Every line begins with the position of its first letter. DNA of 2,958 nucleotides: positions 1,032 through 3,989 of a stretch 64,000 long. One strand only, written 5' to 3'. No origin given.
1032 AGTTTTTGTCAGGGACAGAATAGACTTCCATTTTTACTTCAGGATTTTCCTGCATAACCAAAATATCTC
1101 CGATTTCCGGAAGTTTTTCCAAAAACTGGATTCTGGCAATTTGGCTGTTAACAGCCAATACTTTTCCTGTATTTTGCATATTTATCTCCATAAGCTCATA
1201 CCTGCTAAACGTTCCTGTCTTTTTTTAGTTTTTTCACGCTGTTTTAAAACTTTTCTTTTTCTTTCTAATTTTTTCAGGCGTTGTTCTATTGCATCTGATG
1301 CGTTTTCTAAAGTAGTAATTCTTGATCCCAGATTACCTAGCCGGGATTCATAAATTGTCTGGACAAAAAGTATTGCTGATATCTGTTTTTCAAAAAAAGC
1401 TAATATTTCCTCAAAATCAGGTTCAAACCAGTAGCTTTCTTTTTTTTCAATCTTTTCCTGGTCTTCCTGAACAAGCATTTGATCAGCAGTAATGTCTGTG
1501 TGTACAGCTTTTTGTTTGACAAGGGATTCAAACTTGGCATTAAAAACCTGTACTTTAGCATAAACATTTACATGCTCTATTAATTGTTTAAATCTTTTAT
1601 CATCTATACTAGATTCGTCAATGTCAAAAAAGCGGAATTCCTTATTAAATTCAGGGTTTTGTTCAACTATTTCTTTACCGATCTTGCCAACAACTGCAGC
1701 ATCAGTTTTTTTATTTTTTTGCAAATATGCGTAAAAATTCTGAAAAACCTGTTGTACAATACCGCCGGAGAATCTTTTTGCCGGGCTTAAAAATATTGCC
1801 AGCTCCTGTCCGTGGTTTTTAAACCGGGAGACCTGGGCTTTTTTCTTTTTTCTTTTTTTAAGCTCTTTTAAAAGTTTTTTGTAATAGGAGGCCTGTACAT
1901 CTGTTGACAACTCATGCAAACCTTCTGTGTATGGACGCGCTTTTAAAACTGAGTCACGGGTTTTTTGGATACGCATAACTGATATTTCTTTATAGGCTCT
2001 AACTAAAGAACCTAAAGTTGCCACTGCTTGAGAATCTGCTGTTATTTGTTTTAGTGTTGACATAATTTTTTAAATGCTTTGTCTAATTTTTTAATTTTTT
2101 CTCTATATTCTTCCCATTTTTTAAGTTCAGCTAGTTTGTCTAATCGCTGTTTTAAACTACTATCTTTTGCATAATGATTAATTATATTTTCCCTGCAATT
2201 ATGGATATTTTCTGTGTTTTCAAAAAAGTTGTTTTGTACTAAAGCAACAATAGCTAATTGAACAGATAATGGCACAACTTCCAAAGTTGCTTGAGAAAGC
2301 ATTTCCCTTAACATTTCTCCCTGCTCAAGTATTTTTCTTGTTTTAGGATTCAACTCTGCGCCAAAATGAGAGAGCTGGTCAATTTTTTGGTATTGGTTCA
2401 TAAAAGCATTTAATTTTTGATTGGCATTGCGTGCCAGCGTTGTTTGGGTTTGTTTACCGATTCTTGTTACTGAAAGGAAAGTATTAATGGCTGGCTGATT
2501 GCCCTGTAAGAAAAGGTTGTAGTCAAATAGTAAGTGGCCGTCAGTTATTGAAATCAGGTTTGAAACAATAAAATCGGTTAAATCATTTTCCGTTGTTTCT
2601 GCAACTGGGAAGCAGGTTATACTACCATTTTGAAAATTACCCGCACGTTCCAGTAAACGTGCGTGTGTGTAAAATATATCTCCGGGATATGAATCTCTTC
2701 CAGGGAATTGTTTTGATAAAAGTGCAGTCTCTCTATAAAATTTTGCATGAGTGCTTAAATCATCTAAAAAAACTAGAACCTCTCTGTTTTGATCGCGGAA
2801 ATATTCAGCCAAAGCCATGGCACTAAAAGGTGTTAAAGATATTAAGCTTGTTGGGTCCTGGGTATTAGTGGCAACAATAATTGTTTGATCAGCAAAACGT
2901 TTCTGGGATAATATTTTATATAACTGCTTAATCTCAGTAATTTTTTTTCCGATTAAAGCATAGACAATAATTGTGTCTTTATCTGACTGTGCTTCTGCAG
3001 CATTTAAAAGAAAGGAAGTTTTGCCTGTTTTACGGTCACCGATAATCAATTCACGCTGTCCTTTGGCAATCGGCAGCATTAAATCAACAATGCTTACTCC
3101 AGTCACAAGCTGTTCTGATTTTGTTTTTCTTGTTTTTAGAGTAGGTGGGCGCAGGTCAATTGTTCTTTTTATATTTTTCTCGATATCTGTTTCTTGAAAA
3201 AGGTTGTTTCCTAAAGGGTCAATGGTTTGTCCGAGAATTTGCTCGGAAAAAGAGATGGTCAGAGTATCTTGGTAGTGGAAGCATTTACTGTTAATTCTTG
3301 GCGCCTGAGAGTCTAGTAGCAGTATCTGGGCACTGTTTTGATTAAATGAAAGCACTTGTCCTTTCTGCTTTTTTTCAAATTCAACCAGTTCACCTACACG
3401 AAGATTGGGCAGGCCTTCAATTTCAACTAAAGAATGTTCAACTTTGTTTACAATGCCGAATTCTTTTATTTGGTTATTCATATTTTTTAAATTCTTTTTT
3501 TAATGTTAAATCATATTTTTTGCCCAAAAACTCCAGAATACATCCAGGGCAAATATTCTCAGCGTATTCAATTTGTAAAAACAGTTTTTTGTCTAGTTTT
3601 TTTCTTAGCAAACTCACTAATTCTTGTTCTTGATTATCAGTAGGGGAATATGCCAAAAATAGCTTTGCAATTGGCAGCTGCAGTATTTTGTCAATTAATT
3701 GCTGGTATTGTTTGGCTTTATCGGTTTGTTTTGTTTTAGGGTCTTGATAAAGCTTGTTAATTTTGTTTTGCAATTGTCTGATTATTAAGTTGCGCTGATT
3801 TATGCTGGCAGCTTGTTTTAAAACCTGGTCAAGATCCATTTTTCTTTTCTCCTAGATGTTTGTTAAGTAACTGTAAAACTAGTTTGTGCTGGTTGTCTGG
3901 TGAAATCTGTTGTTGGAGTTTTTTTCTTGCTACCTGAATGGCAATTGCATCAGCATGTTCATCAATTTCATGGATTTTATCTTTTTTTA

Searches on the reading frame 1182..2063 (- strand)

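Call 8: search_protein_families(library=pfam, proteins=[window:1182-2063:-], max_evalue=0.001)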
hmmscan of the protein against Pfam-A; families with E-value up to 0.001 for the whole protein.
window:1182-2063:- (293 aa): 1 family
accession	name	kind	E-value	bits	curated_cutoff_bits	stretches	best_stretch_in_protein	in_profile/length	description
PF00231.24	ATP-synt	-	1.3e-21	78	39.9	1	3-280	1-273/285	ATP synthase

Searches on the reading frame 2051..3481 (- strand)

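Call 8: search_protein_families(library=pfam, proteins=[window:2051-3481:-], max_evalue=0.001)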
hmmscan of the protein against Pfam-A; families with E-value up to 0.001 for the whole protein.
window:2051-3481:- (476 aa): 3 families
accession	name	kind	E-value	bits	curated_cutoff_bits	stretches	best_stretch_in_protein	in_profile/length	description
PF00006.31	ATP-synt_ab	-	1.8e-64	217.7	29.5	1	128-338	1-212/213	ATP synthase alpha/beta family, nucleotide-binding domain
PF00306.32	ATP-synt_ab_C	-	9.9e-14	52.2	27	1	346-465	1-121/126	ATP synthase alpha/beta chain, C terminal domain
PF01637.24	ATPase_2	-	0.00025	21.3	33.2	1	145-256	24-133/225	ATPase domain predominantly from Archaea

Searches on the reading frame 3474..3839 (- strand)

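Call 83: search_protein_families(library=pfam, proteins=[window:3474-3839:-], max_evalue=0.001)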
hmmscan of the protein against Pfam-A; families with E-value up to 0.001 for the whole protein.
window:3474-3839:- (121 aa): 1 family
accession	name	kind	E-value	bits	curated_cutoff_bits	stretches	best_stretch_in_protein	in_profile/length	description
PF00213.23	OSCP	-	3.2e-06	27.8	22.3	1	24-119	70-167/172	ATP synthase delta (OSCP) subunit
